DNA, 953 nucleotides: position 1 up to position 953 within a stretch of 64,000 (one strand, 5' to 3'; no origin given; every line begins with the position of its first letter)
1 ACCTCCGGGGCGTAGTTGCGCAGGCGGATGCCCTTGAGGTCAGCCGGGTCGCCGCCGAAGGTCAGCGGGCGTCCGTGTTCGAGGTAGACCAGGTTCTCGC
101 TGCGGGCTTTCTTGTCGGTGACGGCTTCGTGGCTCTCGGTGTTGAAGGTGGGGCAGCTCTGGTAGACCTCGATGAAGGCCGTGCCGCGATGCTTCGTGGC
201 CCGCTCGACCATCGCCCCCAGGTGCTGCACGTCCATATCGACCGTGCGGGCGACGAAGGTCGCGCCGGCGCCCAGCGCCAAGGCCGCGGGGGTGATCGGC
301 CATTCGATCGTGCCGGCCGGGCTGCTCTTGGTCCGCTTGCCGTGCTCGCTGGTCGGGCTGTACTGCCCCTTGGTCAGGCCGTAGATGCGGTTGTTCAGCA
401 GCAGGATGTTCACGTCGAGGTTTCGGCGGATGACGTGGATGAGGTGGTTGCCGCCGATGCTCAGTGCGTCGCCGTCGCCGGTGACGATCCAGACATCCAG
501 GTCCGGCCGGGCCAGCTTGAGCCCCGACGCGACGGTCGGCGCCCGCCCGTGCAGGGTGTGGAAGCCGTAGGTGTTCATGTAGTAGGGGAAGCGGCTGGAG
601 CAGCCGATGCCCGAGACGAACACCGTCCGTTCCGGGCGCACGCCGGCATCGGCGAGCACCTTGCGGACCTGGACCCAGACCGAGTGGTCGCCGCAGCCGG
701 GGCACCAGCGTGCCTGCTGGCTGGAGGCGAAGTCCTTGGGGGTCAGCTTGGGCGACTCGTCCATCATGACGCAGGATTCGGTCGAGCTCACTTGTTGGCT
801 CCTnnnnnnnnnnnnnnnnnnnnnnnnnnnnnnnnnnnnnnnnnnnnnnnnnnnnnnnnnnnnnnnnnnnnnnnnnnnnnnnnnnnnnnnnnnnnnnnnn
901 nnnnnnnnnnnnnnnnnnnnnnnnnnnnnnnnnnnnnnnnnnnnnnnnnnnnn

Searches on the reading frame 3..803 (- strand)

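Call 50: search_protein_families(library=pfam, proteins=[window:3-803:-], max_evalue=0.001)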
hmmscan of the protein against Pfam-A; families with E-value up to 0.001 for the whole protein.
window:3-803:- (267 aa): 1 family
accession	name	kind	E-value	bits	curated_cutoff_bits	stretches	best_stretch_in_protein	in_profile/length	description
PF02775.26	TPP_enzyme_C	-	3.2e-33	115.1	21.9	1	66-213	2-151/151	Thiamine pyrophosphate enzyme, C-terminal TPP binding domain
